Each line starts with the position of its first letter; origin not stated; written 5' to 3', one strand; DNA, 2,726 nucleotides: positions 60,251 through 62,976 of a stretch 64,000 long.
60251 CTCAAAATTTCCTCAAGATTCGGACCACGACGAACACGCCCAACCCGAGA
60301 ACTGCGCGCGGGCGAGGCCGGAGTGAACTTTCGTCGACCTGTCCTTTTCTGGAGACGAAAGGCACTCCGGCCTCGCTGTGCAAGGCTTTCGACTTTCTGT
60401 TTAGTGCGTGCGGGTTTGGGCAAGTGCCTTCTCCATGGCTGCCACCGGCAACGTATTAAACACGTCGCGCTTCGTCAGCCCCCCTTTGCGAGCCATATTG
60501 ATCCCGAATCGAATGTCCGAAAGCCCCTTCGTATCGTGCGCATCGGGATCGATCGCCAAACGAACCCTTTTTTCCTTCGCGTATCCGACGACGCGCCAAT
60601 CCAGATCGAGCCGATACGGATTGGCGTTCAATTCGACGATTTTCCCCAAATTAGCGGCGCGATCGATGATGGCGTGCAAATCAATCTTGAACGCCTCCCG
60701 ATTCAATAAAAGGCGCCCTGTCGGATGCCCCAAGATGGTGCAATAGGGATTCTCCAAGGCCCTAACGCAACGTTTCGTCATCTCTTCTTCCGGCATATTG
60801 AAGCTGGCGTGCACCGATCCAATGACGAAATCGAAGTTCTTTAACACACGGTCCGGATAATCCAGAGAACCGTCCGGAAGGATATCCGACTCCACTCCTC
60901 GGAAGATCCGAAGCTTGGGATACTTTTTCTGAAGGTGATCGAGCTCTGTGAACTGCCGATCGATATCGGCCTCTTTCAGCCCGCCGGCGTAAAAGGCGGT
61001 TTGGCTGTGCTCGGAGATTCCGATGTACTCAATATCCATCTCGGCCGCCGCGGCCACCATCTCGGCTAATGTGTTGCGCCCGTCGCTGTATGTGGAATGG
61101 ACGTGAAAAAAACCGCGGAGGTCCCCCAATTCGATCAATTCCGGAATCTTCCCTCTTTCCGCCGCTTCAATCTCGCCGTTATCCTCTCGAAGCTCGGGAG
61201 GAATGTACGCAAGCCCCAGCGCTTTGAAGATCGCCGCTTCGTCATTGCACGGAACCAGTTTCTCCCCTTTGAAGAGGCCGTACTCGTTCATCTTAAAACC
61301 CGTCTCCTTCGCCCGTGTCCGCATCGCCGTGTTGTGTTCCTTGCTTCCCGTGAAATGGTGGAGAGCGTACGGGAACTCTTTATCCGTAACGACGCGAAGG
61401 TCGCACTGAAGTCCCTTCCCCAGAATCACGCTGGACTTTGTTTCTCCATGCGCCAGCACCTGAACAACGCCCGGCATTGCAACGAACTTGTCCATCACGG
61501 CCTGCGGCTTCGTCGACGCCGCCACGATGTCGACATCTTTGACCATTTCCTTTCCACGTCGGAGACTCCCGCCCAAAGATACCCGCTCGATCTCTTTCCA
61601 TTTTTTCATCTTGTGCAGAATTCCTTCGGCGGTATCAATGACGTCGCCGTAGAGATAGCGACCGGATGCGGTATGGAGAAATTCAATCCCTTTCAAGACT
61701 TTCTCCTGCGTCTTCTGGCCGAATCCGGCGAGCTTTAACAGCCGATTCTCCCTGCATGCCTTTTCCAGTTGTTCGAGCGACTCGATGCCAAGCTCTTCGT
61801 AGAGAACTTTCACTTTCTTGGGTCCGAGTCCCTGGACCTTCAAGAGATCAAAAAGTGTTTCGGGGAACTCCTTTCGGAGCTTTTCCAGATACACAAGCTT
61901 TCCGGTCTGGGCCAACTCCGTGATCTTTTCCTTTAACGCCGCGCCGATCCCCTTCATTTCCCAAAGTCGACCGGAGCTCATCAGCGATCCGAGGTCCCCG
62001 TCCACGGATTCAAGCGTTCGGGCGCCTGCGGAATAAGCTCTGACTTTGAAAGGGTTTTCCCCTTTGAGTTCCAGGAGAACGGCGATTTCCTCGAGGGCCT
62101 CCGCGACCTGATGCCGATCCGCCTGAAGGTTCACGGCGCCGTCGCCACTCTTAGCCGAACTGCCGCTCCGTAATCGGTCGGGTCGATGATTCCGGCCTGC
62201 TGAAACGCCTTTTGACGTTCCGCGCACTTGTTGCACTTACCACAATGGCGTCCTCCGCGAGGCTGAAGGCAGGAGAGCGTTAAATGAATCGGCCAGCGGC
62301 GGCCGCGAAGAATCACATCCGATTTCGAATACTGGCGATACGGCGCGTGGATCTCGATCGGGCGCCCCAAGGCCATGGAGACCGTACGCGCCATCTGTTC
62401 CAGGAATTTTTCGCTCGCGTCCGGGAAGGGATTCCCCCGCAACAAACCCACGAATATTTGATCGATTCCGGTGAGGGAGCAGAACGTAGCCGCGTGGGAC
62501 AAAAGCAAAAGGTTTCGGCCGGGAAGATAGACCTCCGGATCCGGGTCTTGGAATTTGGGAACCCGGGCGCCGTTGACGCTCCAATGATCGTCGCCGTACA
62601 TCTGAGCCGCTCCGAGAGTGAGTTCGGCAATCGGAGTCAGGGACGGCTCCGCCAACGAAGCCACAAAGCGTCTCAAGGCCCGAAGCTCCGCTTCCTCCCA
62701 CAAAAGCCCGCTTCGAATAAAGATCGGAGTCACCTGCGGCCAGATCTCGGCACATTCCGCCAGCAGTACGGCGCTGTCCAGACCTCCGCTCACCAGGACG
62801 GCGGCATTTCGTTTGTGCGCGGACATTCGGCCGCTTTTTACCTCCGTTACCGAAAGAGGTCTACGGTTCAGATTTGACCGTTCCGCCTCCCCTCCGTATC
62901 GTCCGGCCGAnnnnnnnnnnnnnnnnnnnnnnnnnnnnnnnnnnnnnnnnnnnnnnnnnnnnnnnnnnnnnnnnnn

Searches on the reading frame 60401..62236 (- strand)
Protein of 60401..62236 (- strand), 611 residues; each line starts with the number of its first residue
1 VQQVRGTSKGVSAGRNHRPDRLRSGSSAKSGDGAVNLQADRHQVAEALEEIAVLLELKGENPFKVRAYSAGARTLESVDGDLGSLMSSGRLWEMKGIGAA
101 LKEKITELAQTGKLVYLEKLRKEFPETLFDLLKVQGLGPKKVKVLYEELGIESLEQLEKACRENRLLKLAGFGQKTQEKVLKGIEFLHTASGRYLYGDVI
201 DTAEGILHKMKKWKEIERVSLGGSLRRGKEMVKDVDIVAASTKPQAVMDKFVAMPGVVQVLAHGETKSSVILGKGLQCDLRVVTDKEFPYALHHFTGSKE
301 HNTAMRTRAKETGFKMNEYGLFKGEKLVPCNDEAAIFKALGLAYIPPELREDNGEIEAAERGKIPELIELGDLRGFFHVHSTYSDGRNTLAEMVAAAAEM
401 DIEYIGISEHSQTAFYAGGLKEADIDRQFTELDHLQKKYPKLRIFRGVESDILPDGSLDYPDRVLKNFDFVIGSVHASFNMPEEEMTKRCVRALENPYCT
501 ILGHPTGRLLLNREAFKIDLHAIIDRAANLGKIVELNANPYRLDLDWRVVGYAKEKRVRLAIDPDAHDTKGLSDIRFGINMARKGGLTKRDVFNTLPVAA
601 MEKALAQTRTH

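Call 85: search_protein_families(library=pfam, proteins=[window:60401-62236:-], max_evalue=0.0001)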
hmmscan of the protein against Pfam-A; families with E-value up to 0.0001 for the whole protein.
window:60401-62236:- (611 aa): 4 families
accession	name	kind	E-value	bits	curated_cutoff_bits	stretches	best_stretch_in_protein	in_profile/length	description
PF14791.11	DNA_pol_B_thumb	-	2.3e-25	88.6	25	1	291-351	1-63/63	DNA polymerase beta thumb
PF14716.13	HHH_8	-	1.4e-17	64.2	30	1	41-114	3-73/73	Helix-hairpin-helix domain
PF02811.25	PHP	-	5.3e-11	43.6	26.4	1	377-509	2-133/164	PHP domain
PF14520.12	HHH_5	-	7.8e-11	42.7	27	1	130-182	3-53/57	Helix-hairpin-helix domain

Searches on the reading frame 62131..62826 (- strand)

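Call 85: search_protein_families(library=pfam, proteins=[window:62131-62826:-], max_evalue=0.0001)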
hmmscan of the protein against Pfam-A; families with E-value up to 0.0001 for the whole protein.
window:62131-62826:- (231 aa): 1 family
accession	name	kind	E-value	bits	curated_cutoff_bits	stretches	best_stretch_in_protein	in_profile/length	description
PF06508.19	QueC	-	7.4e-31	107.7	22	1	8-211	2-209/210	Queuosine biosynthesis protein QueC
